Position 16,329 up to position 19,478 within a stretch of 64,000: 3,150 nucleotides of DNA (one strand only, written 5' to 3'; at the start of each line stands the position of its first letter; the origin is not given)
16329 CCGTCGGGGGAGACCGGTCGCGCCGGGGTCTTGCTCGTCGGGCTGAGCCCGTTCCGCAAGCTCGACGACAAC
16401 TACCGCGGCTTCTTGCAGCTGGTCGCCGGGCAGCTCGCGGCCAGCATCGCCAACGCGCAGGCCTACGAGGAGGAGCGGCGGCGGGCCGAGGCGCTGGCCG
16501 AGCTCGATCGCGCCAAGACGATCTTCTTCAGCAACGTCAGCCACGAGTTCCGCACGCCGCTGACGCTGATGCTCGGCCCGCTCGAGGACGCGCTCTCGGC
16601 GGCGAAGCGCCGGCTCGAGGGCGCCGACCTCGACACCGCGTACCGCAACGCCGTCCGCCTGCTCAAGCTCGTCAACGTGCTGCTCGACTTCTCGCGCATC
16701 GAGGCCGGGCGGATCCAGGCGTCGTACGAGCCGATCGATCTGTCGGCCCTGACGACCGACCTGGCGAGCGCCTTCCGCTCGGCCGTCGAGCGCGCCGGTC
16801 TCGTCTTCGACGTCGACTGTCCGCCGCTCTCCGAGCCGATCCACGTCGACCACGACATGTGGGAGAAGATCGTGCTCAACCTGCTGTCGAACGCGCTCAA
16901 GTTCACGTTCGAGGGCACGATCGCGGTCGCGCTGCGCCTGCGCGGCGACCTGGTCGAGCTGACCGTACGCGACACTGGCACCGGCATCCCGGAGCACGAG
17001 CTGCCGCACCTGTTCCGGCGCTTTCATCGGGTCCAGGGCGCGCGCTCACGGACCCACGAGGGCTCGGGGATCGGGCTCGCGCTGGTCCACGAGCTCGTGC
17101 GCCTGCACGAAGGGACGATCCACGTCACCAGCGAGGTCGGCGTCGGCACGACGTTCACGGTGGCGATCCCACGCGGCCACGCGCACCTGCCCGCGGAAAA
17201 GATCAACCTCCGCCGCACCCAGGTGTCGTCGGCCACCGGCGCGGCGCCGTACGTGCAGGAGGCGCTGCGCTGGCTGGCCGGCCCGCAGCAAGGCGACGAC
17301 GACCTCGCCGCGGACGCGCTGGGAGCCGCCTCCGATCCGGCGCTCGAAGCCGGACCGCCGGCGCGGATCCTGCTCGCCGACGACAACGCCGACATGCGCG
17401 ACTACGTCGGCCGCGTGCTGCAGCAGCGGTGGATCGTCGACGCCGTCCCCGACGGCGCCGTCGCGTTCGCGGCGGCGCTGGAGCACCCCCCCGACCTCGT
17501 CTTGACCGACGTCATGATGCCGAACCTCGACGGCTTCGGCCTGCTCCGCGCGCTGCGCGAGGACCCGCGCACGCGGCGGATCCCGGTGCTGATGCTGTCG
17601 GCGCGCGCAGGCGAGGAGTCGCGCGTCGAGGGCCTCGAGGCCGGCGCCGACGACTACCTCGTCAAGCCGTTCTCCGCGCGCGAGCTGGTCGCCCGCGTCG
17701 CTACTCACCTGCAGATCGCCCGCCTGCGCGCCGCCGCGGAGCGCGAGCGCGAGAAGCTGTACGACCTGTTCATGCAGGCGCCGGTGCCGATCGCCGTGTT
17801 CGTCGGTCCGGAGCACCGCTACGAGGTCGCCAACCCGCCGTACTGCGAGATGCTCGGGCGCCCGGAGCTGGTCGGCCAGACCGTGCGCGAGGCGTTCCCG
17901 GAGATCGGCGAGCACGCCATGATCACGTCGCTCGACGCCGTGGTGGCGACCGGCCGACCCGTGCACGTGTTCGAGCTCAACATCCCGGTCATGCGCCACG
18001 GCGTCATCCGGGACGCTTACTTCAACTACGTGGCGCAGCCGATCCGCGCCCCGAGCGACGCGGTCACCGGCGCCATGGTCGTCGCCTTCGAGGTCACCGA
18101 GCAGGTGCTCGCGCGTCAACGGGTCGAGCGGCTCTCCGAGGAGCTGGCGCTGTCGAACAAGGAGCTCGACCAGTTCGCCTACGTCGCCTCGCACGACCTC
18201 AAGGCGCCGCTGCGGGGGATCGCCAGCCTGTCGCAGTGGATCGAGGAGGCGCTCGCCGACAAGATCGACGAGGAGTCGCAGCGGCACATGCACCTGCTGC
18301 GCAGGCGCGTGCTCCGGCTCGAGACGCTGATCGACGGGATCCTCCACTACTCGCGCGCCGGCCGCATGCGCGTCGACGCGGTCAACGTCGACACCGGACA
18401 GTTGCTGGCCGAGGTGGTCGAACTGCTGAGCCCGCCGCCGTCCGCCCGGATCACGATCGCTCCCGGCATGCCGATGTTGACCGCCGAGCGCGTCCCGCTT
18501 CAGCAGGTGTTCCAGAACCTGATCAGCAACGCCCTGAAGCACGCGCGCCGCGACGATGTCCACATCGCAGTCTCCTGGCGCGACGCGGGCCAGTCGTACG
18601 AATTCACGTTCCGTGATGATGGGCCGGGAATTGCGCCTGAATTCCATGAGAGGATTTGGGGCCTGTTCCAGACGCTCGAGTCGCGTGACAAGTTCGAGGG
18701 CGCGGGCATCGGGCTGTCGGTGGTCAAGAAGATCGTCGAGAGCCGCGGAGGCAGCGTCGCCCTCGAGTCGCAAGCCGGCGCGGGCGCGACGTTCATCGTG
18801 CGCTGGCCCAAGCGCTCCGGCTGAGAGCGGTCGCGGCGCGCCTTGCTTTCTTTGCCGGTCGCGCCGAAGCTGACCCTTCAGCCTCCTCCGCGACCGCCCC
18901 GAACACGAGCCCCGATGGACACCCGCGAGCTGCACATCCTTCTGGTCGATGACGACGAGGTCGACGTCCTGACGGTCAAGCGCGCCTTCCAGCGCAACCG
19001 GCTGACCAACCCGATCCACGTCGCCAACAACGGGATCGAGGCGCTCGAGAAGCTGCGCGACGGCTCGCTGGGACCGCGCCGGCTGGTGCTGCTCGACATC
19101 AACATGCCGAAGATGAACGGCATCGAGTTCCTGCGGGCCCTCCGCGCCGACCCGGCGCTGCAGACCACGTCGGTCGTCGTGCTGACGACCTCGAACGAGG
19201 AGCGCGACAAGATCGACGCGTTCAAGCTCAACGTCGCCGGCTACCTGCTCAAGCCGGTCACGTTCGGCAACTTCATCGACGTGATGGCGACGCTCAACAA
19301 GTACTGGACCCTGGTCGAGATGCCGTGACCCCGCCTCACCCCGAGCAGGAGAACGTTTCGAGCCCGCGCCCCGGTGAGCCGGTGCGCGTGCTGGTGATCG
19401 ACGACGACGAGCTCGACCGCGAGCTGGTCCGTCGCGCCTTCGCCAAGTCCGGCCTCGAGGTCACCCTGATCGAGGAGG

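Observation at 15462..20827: Three-gene phosphorelay operon headed by a histidine kinase with two complete kinase cores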

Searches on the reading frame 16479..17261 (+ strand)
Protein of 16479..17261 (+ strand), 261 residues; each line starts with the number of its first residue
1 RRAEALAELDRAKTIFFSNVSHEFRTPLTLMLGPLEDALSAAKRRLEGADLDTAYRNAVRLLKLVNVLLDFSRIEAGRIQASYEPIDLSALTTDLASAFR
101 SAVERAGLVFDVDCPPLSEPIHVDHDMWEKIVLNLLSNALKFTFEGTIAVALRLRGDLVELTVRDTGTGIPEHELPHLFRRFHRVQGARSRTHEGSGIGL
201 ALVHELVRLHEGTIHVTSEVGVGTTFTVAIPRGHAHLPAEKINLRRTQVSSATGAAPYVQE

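Call 6: search_protein_families(library=pfam, proteins=[window:16479-17261:+], max_evalue=0.1)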
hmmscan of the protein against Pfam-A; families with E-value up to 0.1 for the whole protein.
seq(261 aa): 4 families
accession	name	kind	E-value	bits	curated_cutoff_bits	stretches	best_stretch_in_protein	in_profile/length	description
PF02518.31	HATPase_c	-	2.3e-29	102.5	26.4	1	126-232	4-109/111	Histidine kinase-, DNA gyrase B-, and HSP90-like ATPase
PF00512.31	HisKA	-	1.3e-12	48.1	26.9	1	13-77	2-66/66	His Kinase A (phospho-acceptor) domain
PF13581.12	HATPase_c_2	-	0.00052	20.5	27.4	1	143-210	47-112/127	Histidine kinase-like ATPase domain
PF13589.12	HATPase_c_3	-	0.052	14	25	1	129-199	4-76/137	Histidine kinase-, DNA gyrase B-, and HSP90-like ATPase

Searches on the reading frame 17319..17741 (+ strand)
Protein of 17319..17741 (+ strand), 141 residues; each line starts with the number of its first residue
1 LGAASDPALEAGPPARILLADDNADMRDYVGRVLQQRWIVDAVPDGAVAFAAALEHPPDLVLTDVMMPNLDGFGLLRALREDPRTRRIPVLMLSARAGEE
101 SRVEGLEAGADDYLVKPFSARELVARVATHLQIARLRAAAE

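Call 6: search_protein_families(library=pfam, proteins=[window:17319-17741:+], max_evalue=0.1)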
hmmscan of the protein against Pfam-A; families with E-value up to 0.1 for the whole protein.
seq(141 aa): 2 families
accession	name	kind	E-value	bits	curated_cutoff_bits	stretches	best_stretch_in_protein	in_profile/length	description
PF00072.30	Response_reg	-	1.1e-26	93.6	30.2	1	17-127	1-110/111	Response regulator receiver domain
PF05295.16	Luciferase_N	-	0.095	13.2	25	0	107-139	45-77/82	Luciferase/LBP N-terminal domain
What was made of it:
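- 17358..17675 (+): Internal receiver R1 (aa 633-738; phospho-acceptor D683 at 17508-17510). Response_reg 93.6 bits (call 6).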

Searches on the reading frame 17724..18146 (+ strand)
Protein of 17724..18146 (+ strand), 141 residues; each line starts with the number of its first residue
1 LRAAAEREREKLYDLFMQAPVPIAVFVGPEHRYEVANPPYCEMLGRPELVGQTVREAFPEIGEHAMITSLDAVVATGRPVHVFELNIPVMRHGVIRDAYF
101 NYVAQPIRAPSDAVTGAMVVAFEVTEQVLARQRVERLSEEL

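Call 6: search_protein_families(library=pfam, proteins=[window:17724-18146:+], max_evalue=0.1)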
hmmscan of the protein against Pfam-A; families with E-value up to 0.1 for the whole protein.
seq(141 aa): 4 families
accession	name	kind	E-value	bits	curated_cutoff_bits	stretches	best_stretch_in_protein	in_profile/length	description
PF08448.16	PAS_4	-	1.9e-08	35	23.1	1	18-128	3-109/110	PAS fold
PF13188.13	PAS_8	-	3.2e-05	24.1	21.8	1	10-66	1-55/65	PAS domain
PF13426.13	PAS_9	-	0.01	16.5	27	1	23-126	4-103/103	PAS domain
PF00989.32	PAS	-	0.054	13.9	22.6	1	36-120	26-109/113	PAS fold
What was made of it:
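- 17676..18095 (+): Helical linker (aa 739-771) plus PAS domain (aa 772-878). PAS_4 35 bits (call 6).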

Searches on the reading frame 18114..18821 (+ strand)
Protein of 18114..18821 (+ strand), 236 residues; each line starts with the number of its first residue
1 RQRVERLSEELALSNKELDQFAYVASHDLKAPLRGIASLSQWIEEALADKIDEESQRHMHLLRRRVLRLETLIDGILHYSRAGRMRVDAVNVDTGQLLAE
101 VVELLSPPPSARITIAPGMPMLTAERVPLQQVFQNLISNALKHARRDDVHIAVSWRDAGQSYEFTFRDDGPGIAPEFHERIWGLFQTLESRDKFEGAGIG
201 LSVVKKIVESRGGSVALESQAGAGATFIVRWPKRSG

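Call 6: search_protein_families(library=pfam, proteins=[window:18114-18821:+], max_evalue=0.1)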
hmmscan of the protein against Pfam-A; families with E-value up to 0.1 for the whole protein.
seq(236 aa): 5 families
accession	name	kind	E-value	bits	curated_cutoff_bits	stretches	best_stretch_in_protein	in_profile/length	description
PF02518.31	HATPase_c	-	5e-26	91.7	26.4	1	126-234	3-110/111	Histidine kinase-, DNA gyrase B-, and HSP90-like ATPase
PF00512.31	HisKA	-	6.9e-09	36.1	26.9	1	18-82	2-63/66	His Kinase A (phospho-acceptor) domain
PF13581.12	HATPase_c_2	-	8.3e-05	23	27.4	1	136-210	39-111/127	Histidine kinase-like ATPase domain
PF14501.12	HATPase_c_5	-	0.0014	19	22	1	129-221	6-92/102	GHKL domain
PF01717.24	Meth_synt_2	-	0.009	15.8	21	1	81-151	228-297/324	Cobalamin-independent synthase, Catalytic domain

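Call 11: search_solved_structures(query=window:18114-18821:+, max_evalue=0.00001, show_alignments=2)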
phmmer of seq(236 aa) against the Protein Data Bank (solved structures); distinct sequences matched with E-value up to 0.00001: 52.
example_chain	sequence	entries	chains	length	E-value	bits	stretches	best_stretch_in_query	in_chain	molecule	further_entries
9ys3_A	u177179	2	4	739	5.6e-31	111.1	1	3-229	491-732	Bacteriophytochrome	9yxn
8uph_A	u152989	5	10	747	5.8e-31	111.1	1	3-229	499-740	Bacteriophytochrome (Light-regulated signal transduction histidine kinase)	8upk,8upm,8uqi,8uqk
8f71_A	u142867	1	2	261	9.2e-28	100.6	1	2-231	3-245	Histidine kinase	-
8sgk_A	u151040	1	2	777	1.3e-23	87.1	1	6-229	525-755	Bacteriophytochrome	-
8avv_A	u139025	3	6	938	1.8e-23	86.5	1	6-229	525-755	Bacteriophytochrome,Response regulator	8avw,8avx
6qrj_A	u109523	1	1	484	2.6e-22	82.8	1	24-230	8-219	Hybrid kinase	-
6azr_A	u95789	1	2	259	2.7e-17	66.3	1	16-233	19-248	Sensor histidine kinase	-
5uht_A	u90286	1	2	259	9.9e-17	64.5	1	17-233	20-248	Sensor histidine kinase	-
3dge_A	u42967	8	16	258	1e-16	64.5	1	17-233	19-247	Sensor protein | Histidine kinase | Sensor histidine kinase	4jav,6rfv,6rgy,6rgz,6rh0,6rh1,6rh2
2c2a_A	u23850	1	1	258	1.1e-16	64.4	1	17-233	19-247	SENSOR HISTIDINE KINASE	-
8u4x_A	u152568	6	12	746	2e-16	63.5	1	16-228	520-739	histidine kinase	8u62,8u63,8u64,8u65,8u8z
4jas_A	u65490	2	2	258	2.6e-16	63.1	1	17-233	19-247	Histidine kinase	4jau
6paj_A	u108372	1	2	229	4.5e-16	62.4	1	22-233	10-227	Sensor protein SrrB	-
9jfj_A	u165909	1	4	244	6.6e-16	61.8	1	18-231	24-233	Sensor histidine kinase ZraS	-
6rh7_A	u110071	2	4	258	2.2e-15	60.1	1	18-233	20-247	Sensor histidine kinase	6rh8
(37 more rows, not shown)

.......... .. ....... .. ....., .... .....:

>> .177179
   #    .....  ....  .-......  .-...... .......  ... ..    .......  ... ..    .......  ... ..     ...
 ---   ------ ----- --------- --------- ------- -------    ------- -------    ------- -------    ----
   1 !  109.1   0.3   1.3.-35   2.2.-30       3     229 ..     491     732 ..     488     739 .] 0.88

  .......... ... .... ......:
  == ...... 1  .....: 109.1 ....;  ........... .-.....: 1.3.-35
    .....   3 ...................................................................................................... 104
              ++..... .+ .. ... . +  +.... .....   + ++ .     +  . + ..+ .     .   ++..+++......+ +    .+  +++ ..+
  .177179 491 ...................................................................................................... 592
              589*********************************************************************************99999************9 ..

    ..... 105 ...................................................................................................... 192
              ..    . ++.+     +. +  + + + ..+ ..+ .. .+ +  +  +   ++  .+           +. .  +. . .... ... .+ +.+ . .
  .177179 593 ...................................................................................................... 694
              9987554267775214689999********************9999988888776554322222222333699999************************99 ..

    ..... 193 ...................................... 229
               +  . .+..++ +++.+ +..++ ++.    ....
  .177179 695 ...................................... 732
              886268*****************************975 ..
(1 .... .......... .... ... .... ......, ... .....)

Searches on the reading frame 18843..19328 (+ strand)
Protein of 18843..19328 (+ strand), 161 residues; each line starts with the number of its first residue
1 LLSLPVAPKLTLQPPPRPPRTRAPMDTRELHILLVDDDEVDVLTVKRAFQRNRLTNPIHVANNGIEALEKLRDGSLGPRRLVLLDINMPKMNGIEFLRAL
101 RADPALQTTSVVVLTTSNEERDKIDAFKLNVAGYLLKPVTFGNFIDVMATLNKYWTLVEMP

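Call 3: search_protein_families(library=pfam, proteins=[window:18843-19328:+], max_evalue=0.01)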
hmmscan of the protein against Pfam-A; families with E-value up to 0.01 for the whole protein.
window:18843-19328:+ (161 aa): 1 family
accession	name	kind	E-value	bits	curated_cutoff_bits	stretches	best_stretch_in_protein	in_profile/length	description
PF00072.30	Response_reg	-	3.8e-20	72.5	30.2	1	32-145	1-107/111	Response regulator receiver domain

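Call 4: search_protein_families(library=ncbifam, proteins=[window:18843-19328:+], max_evalue=0.01)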
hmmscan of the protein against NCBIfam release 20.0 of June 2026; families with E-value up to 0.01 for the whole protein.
window:18843-19328:+ (161 aa): 87 families (the best 25 are shown)
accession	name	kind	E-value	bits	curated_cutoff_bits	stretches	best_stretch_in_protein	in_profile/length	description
NF007901.0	PRK10610.1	equivalog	4.8e-16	59.1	189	1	25-143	1-115/129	chemotaxis response regulator CheY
NF007935.0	PRK10651.1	equivalog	9.7e-16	57.6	250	1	29-142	6-114/216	two-component system response regulator NarL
NF008302.0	PRK11091.1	equivalog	3.6e-14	51.9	838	1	22-152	518-643/779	aerobic respiration two-component sensor histidine kinase ArcB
NF007969.0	PRK10693.1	equivalog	4e-14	52.4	329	1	31-140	9-111/337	two-component system response regulator RssB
NF011874.0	PRK15347.1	equivalog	9.7e-14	50.3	852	1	17-148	678-806/921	two component system sensor kinase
NF052313.1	T9SS_RR_PorX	equivalog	2e-12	46.6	300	1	32-140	3-104/513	T9SS response regulator signal transducer PorX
NF008199.0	PRK10955.1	equivalog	2.3e-12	47.3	341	1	31-140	3-103/232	envelope stress response regulator transcription factor CpxR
NF008469.0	PRK11361.1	equivalog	3.6e-12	45.7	714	1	31-141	6-109/461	acetoacetate metabolism transcriptional regulator AtoC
NF007135.0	PRK09581.1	equivalog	4e-12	45.7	474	1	31-140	4-108/457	PleD family two-component system response regulator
NF053854.1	RespRegPhoBBctds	equivalog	1e-11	44.6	270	1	32-144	1-107/225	two-component system response regulator PhoB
TIGR02154.1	PhoB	equivalog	1.5e-11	44.1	296.2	1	31-143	4-111/226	phosphate regulon transcriptional regulator PhoB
NF008677.0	PRK11697.1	equivalog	4.9e-11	42.4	246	1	30-149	2-113/238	two-component system response regulator BtsR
NF007689.0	PRK10365.1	equivalog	7.6e-11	41.4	760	1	27-147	3-116/441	sigma-54-dependent response regulator transcription factor ZraR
NF001965.0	PRK00742.1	subfamily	9.9e-11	41.4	293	1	29-139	3-109/357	chemotaxis-specific protein-glutamate methyltransferase CheB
NF008318.0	PRK11107.1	equivalog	1e-10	40.4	890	1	22-142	660-775/920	two-component sensor histidine kinase BarA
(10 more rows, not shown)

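Call 10: search_solved_structures(query=window:18915-19328:+, max_evalue=0.00001)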
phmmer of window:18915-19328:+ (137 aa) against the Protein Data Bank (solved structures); distinct sequences matched with E-value up to 0.00001: 141 (the best 60 are shown).
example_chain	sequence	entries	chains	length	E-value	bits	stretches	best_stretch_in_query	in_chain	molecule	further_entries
5te9_A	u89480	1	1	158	5.2e-28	100.9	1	6-132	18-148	Response regulator receiver protein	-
6xvu_A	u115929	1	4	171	3.1e-24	88.7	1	6-131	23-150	Response regulator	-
8avv_A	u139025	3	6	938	4.2e-23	85.1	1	6-131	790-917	Bacteriophytochrome,Response regulator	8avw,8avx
2qvg_A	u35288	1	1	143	7.9e-23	84.2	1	5-124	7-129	Two component response regulator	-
5ic5_A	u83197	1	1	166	8.9e-23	84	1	8-136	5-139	Candidate response regulator, CheY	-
5brj_A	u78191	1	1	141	4.2e-19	72.2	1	8-134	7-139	Two component response regulator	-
1k66_A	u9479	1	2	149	8.8e-17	64.6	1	8-132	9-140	Phytochrome Response Regulator RcpB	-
1k68_A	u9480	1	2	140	9.4e-16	61.3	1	8-132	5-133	Phytochrome Response Regulator RcpA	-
3heb_A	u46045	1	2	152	2.9e-15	59.7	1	7-137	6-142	Response regulator receiver domain protein (CheY)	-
9xzo_A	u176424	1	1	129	3.2e-15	59.6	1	7-115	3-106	De novo protein M1X0B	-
3olw_A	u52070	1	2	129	1.1e-14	57.8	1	3-120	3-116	Chemotaxis protein CheY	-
3fft_A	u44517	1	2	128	1.7e-14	57.2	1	4-120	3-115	Chemotaxis protein cheY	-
1jlk_A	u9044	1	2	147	2.4e-14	56.8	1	8-132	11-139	Response regulator RCP1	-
1i3c_A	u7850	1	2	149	2.5e-14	56.7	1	8-132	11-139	RESPONSE REGULATOR RCP1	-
3olx_A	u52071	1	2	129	3.5e-14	56.2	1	3-120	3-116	Chemotaxis protein CheY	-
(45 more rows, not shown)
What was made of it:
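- On Bacteriophytochrome two-component pair (BphP + Rcp-type regulator): Gene 2 scores 85-101 bits against 5te9, 6xvu and 8avv, and also matches RcpA/B and Rcp1 (calls 10, 11).
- Matched pair: T2's best PDB relatives are bacteriophytochrome kinase modules, and gene 2's are their cognate single-domain regulators, including both halves of the 8avv fusion (calls 10, 11).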
